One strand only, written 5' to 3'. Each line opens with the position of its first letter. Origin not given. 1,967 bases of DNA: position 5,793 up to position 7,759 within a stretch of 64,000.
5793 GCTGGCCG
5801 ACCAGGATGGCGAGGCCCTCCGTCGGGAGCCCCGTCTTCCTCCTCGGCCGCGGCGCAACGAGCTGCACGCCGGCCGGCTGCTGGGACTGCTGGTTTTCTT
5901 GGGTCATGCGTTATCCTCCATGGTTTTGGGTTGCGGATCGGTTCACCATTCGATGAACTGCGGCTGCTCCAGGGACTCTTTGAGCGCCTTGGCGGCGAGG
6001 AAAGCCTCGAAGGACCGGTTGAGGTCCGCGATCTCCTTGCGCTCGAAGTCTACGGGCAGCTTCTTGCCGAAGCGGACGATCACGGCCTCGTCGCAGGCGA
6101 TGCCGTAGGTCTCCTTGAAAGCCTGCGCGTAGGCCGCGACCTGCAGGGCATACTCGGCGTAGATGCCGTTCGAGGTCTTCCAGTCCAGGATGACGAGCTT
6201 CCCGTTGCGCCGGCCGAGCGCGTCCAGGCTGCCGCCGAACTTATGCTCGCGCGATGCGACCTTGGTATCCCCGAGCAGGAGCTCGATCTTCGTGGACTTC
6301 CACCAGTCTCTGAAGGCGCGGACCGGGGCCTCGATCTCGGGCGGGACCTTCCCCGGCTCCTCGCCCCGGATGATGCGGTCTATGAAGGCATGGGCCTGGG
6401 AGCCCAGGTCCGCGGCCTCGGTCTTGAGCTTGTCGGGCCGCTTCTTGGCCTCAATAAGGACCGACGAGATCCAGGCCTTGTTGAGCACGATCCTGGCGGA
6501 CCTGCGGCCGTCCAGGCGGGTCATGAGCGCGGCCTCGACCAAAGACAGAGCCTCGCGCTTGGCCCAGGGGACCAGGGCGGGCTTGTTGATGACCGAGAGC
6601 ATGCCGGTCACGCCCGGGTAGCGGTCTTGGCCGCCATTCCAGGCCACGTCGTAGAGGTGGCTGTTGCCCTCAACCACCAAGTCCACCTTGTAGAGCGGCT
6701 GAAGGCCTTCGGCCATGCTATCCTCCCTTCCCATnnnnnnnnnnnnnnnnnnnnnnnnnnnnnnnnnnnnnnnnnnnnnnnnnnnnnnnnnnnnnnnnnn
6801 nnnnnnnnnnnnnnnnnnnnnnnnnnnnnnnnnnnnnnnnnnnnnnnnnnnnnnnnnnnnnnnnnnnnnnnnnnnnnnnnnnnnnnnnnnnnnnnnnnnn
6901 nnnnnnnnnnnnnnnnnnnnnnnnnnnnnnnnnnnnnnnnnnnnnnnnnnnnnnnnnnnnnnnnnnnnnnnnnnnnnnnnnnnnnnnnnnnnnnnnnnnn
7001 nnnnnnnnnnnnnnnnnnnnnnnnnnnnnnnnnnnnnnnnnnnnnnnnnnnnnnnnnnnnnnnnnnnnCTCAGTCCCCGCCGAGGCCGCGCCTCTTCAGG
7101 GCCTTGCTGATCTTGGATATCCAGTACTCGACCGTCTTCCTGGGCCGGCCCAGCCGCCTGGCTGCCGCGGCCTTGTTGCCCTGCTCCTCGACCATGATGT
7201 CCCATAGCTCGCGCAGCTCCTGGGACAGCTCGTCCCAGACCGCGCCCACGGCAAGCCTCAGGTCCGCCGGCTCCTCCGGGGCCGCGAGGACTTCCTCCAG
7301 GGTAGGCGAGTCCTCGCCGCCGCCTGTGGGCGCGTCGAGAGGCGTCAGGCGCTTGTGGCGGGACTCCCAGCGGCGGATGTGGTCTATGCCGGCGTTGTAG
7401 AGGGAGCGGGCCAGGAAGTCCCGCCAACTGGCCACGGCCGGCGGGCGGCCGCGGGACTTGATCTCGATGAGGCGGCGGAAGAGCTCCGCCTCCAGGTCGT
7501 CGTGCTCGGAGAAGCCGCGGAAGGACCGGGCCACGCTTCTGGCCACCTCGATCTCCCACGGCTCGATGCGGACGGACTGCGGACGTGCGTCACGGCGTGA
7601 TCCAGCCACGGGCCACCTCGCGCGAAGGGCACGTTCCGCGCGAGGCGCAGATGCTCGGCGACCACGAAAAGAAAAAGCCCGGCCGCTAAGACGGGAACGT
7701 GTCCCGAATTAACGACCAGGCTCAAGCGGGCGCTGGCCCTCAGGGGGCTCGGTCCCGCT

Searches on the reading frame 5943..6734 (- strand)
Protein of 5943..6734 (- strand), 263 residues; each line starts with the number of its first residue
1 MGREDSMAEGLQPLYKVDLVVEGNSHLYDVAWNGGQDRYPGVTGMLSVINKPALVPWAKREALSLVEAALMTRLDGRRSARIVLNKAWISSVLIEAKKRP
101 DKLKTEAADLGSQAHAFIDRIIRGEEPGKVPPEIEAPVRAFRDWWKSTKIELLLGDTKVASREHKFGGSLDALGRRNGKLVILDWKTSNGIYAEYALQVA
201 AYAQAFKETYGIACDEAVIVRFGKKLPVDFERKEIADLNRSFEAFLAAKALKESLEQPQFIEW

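Call 19: search_protein_families(library=pfam, proteins=[window:5943-6734:-], max_evalue=0.001)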
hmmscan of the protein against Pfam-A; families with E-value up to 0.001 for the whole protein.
window:5943-6734:- (263 aa): 1 family
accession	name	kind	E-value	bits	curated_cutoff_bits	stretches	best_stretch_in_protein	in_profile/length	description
PF12705.13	PDDEXK_1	-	1.4e-07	32.1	22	1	145-236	110-203/247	PD-(D/E)XK nuclease superfamily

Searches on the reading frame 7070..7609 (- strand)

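Call 19: search_protein_families(library=pfam, proteins=[window:7070-7609:-], max_evalue=0.001)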
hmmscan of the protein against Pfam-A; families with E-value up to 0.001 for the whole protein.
window:7070-7609:- (179 aa): 1 family
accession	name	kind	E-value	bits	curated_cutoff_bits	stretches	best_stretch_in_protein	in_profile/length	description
PF13556.12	HTH_30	-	0.00037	20.7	27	1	138-172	7-41/59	PucR C-terminal helix-turn-helix domain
